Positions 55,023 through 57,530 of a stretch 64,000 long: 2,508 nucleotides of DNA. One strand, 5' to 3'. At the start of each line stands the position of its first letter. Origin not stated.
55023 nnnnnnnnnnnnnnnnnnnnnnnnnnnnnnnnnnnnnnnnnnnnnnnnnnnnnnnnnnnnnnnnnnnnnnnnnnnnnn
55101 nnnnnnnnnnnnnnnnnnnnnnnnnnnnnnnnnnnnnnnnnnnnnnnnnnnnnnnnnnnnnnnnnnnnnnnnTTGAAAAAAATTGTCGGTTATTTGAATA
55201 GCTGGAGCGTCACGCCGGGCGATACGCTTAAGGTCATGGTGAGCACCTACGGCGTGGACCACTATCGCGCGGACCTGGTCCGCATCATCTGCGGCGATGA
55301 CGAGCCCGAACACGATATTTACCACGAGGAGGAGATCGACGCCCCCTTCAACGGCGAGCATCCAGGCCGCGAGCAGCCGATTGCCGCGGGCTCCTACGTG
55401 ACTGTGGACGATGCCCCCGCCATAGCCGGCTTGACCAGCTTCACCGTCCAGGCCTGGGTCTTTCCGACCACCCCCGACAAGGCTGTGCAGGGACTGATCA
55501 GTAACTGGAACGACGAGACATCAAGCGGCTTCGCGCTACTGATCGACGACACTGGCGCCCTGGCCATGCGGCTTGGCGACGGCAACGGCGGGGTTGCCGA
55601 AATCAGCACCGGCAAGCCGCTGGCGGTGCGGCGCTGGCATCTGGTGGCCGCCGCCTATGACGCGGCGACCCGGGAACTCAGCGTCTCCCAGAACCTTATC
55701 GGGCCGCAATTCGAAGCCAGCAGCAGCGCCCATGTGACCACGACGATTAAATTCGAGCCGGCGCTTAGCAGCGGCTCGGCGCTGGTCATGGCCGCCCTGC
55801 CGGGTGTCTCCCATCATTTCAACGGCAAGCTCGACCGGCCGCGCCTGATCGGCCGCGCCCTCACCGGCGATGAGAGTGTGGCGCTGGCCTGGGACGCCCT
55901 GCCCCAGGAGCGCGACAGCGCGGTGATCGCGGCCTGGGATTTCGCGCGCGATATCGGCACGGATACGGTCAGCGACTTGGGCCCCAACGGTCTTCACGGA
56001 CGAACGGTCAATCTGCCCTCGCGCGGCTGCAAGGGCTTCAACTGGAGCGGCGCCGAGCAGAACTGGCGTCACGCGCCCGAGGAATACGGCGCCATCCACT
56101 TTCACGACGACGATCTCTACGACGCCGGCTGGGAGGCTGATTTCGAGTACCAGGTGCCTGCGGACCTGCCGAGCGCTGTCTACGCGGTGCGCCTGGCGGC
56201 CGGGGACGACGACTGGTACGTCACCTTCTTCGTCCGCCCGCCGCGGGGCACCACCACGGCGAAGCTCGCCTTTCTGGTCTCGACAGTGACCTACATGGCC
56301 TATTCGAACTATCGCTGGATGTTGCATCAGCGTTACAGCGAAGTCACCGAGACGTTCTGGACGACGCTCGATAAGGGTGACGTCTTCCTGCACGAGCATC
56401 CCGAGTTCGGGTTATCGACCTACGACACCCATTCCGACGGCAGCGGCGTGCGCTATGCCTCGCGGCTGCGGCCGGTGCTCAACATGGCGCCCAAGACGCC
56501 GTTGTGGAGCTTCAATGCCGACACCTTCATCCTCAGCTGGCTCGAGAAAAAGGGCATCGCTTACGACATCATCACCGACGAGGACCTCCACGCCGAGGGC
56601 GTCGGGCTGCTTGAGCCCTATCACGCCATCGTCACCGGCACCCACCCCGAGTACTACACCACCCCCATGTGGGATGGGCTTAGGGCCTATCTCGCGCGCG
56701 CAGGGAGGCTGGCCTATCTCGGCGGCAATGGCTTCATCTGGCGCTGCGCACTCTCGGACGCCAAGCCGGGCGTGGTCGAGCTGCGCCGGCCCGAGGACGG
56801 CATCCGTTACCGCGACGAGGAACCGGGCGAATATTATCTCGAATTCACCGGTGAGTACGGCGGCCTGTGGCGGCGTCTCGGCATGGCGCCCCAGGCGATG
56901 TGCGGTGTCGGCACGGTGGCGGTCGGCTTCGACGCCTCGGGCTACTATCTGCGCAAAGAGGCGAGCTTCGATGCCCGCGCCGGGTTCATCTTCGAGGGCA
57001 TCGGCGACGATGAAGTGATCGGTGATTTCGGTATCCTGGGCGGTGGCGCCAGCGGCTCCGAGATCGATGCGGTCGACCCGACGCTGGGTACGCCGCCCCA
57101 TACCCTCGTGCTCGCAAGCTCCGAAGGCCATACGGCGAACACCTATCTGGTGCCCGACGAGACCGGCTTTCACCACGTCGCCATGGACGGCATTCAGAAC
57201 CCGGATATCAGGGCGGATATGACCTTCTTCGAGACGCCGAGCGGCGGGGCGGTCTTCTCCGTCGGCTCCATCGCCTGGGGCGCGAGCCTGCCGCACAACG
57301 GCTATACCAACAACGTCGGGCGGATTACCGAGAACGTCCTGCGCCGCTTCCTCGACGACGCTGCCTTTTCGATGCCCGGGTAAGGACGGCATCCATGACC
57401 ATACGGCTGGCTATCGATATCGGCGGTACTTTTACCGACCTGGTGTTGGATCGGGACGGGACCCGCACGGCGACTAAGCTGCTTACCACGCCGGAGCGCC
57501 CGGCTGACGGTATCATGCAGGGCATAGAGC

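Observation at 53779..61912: tRNA-Ser(CGA)-adjacent accessory insert of about 8 kb splitting a conserved housekeeping block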

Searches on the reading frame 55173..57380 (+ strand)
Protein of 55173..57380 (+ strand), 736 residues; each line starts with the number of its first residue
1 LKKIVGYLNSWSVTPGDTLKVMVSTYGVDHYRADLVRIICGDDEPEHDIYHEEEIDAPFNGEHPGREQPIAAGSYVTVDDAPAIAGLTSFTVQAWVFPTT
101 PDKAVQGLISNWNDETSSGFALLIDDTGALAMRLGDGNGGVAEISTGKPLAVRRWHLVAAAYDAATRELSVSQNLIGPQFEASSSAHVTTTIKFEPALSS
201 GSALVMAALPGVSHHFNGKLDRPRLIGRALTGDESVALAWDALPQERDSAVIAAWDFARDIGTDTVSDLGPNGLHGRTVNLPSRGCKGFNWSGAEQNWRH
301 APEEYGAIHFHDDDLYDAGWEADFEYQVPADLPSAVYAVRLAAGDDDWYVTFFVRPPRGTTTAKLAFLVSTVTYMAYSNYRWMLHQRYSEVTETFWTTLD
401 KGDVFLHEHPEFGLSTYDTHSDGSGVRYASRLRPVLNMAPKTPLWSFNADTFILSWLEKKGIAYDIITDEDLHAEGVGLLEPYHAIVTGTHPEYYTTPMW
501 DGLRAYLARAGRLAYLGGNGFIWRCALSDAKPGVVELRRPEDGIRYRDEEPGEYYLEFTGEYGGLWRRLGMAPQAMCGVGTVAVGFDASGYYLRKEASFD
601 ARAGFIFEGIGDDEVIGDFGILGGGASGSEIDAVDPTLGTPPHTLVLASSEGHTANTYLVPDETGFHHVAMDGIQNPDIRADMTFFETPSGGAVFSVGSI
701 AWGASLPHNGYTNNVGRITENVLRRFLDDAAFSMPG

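Call 8: search_protein_families(library=pfam, proteins=[window:55173-57380:+], max_evalue=0.01)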
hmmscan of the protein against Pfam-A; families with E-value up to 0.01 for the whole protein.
window:55173-57380:+ (736 aa): 3 families
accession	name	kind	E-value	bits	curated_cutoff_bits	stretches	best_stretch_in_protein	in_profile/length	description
PF20254.3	DMFA2_C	-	1.6e-86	291.5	27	1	285-712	3-373/374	N,N-dimethylformamidase beta subunit-like, C-terminal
PF13385.13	Laminin_G_3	-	1.3e-15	58.3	27.6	1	73-234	4-149/151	Concanavalin A-like lectin/glucanases superfamily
PF02210.31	Laminin_G_2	-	0.0026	18.7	22.9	1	107-174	8-74/126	Laminin G domain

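Call 25: find_homologous_proteins(query=window:55173-57380:+, max_evalue=1e-20)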
Query window:55173-57380:+ (736 aa): 3624 proteins with E <= 1e-20 among 8000 candidates; the best 120 are listed.
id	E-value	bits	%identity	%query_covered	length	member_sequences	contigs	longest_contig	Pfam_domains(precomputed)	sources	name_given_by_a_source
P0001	0.0e+0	1721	100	100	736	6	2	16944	PF13385.14,PF20254.4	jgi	jgi:N,N-dimethylformamidase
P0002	0.0e+0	1506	87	100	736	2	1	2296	PF13385.14,PF20254.4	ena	-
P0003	0.0e+0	1482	86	100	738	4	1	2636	PF13385.14,PF20254.4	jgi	jgi:N,N-dimethylformamidase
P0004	0.0e+0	1482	86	100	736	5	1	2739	PF13385.14,PF20254.4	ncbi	-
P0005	0.0e+0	1398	81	100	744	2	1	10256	PF13385.14,PF20254.4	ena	-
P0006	0.0e+0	1395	80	100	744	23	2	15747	PF13385.14,PF20254.4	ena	-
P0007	0.0e+0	1390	80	100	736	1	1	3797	PF13385.14,PF20254.4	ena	-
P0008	0.0e+0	1373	79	100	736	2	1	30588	PF13385.14,PF20254.4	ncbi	-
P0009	0.0e+0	1364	79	100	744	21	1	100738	PF13385.14,PF20254.4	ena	-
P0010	0.0e+0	1362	79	100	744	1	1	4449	PF13385.14,PF20254.4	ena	-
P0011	0.0e+0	1356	79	100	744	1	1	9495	PF13385.14,PF20254.4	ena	-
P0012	0.0e+0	1349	77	100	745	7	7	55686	PF13385.14,PF20254.4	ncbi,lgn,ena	-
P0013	0.0e+0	1348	79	100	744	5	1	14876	PF13385.14,PF20254.4,PF02210.32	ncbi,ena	-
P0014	0.0e+0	1346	86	90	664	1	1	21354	PF13385.14,PF20254.4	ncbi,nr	ncbi:MAG: LamG domain-containing protein, partial [Proteobacteria bacterium]|nr:LamG domain-containi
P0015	0.0e+0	1340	78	100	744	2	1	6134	PF13385.14,PF20254.4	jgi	jgi:N,N-dimethylformamidase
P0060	0.0e+0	1260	72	100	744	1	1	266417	PF13385.14,PF20254.4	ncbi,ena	-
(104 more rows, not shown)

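Call 26: find_encoding_contigs(protein=P0014, flank=10000, max_places=2)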
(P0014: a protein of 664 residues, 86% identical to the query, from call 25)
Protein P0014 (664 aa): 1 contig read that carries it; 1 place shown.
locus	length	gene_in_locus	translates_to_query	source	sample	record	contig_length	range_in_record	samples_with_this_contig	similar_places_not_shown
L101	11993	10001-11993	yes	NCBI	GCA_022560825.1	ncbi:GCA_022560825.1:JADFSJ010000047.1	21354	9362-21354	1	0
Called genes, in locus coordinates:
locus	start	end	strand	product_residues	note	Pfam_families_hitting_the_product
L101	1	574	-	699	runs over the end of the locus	PF02629:CoA_binding (weak), PF13380:CoA_binding_2, PF13607:Succ_CoA_lig, PF13549:ATP-grasp_5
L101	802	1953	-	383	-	PF01571:GCV_T, PF08669:GCV_T_C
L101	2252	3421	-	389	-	PF01571:GCV_T, PF08669:GCV_T_C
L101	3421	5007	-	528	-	PF00890:FAD_binding_2 (faint), PF01266:DAO (weak), PF01946:Thi4 (weak), PF03486:HI0933_like (faint), PF07992:Pyr_redox_2 (faint), PF13450:NAD_binding_8, PF01593:Amino_oxidase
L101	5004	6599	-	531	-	PF00890:FAD_binding_2 (weak), PF01134:GIDA (faint), PF01266:DAO, PF01593:Amino_oxidase (weak), PF01946:Thi4 (weak), PF12831:FAD_oxidored, PF13450:NAD_binding_8, PF01593:Amino_oxidase, +2 more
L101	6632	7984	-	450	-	PF00202:Aminotran_3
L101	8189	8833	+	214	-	PF00440:TetR_N, PF13977:TetR_C_6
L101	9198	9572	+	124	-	PF05899:Cupin_3, PF07883:Cupin_2 (faint)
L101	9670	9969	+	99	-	PF26354:DMF_alpha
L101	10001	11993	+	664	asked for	PF13385:Laminin_G_3, PF20254:DMFA2_C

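Call 27: find_encoding_contigs(protein=P0009, flank=10000, max_places=2)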
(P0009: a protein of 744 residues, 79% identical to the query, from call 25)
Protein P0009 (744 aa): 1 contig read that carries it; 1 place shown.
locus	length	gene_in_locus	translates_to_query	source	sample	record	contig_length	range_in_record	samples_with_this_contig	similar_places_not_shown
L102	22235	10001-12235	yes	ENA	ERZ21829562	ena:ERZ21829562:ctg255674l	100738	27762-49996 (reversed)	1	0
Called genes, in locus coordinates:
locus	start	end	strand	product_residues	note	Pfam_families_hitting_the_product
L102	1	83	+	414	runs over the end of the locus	PF00266:Aminotran_5, PF01053:Cys_Met_Meta_PP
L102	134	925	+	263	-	PF00497:SBP_bac_3, PF10613:Lig_chan-Glu_bd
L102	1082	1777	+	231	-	PF00528:BPD_transp_1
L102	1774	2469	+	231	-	PF00528:BPD_transp_1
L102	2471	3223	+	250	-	PF13555:AAA_29 (faint), PF02463:SMC_N, PF09818:ABC_ATPase (faint), PF00005:ABC_tran, PF13304:AAA_21 (weak)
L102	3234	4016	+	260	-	PF00459:Inositol_P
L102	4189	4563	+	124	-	PF00300:His_Phos_1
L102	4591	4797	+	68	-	-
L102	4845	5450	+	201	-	PF00300:His_Phos_1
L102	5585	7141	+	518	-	PF07732:Cu-oxidase_3, PF00394:Cu-oxidase, PF07731:Cu-oxidase_2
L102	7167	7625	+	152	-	PF01590:GAF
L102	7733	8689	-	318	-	PF00491:Arginase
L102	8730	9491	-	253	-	PF00106:adh_short, PF08659:KR, PF23441:SDR, PF13561:adh_short_C2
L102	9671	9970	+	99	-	PF26354:DMF_alpha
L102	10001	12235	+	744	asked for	PF13385:Laminin_G_3, PF20254:DMFA2_C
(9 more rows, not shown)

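Call 28: find_encoding_contigs(protein=P0008, flank=10000, max_places=2)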
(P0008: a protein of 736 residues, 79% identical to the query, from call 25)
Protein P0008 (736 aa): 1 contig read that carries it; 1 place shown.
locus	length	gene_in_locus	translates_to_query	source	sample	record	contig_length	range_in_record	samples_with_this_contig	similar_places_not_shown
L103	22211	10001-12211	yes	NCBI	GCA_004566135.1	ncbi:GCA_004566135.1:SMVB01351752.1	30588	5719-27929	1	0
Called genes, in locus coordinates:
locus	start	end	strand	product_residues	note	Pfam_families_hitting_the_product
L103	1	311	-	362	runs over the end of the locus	PF00005:ABC_tran, PF08402:TOBE_2 (weak)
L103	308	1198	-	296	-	PF00528:BPD_transp_1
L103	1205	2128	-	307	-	PF00528:BPD_transp_1 (faint)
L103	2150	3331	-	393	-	-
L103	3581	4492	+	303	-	PF00126:HTH_1, PF03466:LysR_substrate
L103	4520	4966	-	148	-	PF04828:GFA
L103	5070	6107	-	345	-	PF01547:SBP_bac_1, PF13416:SBP_bac_8, PF13531:SBP_bac_11 (weak), PF13343:SBP_bac_6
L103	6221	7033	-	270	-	PF00528:BPD_transp_1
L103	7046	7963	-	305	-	PF00528:BPD_transp_1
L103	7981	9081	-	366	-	PF02463:SMC_N, PF00005:ABC_tran, PF13401:AAA_22 (faint), PF13304:AAA_21, PF08402:TOBE_2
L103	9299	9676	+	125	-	PF05899:Cupin_3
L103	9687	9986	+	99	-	PF26354:DMF_alpha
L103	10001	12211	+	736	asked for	PF13385:Laminin_G_3, PF20254:DMFA2_C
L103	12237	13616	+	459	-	PF00890:FAD_binding_2 (faint), PF07992:Pyr_redox_2, PF13450:NAD_binding_8 (faint), PF13738:Pyr_redox_3, PF00070:Pyr_redox, PF02852:Pyr_redox_dim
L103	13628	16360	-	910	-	PF01243:PNPOx_N (faint), PF03473:MOSC, PF03475:YiiM_3-alpha, PF00175:NAD_binding_1, PF00111:Fer2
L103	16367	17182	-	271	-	PF00528:BPD_transp_1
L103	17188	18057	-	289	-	PF00528:BPD_transp_1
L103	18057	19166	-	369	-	PF00005:ABC_tran, PF13304:AAA_21 (faint), PF08402:TOBE_2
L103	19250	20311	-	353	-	PF01547:SBP_bac_1, PF13416:SBP_bac_8, PF13343:SBP_bac_6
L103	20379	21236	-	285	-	PF05721:PhyH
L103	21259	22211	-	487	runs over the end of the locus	PF00120:Gln-synt_C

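Call 38: find_encoding_contigs(protein=P0060, flank=10000, max_places=1)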
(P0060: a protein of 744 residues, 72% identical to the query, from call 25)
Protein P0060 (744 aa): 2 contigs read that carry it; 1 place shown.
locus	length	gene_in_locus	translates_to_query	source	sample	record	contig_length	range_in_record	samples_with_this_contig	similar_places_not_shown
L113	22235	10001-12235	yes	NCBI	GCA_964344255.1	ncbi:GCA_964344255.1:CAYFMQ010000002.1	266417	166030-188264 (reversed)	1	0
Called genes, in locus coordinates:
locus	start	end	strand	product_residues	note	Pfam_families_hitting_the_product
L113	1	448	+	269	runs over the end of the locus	PF03649:UPF0014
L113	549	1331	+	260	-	PF13641:Glyco_tranf_2_3 (weak), PF00535:Glycos_transf_2, PF10111:Glyco_tranf_2_2 (weak)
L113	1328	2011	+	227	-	PF09335:VTT_dom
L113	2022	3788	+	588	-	-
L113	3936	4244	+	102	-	PF00166:Cpn10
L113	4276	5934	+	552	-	-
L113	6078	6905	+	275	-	PF23169:HalD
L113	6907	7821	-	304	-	PF02826:2-Hacid_dh_C, PF03446:NAD_binding_2, PF03807:F420_oxidored, PF07991:KARI_N (faint), PF14833:NAD_binding_11, PF21761:RedAm-like_C (weak)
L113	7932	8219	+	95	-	-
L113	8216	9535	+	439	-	PF01266:DAO, PF07992:Pyr_redox_2 (faint)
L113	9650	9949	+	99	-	PF26354:DMF_alpha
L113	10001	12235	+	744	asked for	PF13385:Laminin_G_3, PF20254:DMFA2_C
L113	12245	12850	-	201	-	PF01292:Ni_hydr_CYTB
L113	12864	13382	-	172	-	PF01322:Cytochrom_C_2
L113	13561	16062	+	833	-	PF02515:CoA_transf_3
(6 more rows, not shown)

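Call 41: search_solved_structures(query=window:55173-57380:+, max_evalue=0.001, show_alignments=1)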
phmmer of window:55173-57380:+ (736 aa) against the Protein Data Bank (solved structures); distinct sequences matched with E-value up to 0.001: 5.
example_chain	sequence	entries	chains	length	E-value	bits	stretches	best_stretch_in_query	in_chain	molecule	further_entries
6lvb_A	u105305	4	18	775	7.3e-158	530.7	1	4-730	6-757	N,N-dimethylformamidase large subunit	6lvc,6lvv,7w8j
6lve_A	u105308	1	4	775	5.2e-157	527.9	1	4-730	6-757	N,N-dimethylformamidase large subunit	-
6lvd_A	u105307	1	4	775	1.2e-156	526.6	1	4-730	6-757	N,N-dimethylformamidase large subunit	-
8huy_A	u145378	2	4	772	1.1e-140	473.9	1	3-730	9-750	Chains: A,B | N-acetyl-(R)-beta-phenylalanine acylase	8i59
8i5a_A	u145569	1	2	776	1.1e-140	473.9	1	3-730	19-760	N-acetyl-(R)-beta-phenylalanine acylase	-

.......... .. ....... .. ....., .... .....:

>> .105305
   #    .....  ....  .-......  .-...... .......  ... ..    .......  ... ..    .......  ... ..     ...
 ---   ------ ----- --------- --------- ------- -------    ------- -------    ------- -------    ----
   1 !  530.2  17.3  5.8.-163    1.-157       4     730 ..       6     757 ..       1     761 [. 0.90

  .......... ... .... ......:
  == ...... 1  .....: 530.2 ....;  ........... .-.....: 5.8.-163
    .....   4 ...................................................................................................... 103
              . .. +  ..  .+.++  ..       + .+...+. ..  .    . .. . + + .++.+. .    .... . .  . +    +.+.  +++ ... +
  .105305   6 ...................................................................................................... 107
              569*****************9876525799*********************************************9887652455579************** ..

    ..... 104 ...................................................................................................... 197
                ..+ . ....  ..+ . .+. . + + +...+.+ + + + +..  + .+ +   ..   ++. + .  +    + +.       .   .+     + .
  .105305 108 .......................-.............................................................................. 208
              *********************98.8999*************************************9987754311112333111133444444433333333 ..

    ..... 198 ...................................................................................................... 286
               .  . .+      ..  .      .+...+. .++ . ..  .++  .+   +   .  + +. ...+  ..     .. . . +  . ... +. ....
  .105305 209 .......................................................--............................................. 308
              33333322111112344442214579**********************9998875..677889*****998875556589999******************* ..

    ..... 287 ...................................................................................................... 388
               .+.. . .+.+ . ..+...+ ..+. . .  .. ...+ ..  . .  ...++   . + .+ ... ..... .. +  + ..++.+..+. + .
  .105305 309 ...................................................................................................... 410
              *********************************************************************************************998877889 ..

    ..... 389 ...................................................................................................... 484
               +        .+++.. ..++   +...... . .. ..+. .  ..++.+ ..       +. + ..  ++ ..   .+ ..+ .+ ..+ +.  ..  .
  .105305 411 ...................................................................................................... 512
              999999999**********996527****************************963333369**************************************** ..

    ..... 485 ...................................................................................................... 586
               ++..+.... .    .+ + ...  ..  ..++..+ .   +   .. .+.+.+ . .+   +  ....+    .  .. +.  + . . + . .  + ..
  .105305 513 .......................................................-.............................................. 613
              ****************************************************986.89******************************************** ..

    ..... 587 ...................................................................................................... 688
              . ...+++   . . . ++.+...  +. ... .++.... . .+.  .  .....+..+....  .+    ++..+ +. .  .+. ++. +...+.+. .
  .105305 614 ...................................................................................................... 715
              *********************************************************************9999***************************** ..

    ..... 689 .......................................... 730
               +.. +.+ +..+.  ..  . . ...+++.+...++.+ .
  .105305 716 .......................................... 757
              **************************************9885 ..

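Call 59: search_protein_families(library=ncbifam, proteins=[window:55173-57380:+], max_evalue=0.001)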
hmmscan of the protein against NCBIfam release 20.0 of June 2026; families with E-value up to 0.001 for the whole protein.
window:55173-57380:+ (736 aa): 1 family
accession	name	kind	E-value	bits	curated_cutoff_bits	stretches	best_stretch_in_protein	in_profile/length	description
NF052521.1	TafC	equivalog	0.00072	18.8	410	0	75-236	203-357/373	TafC family fimbrial protein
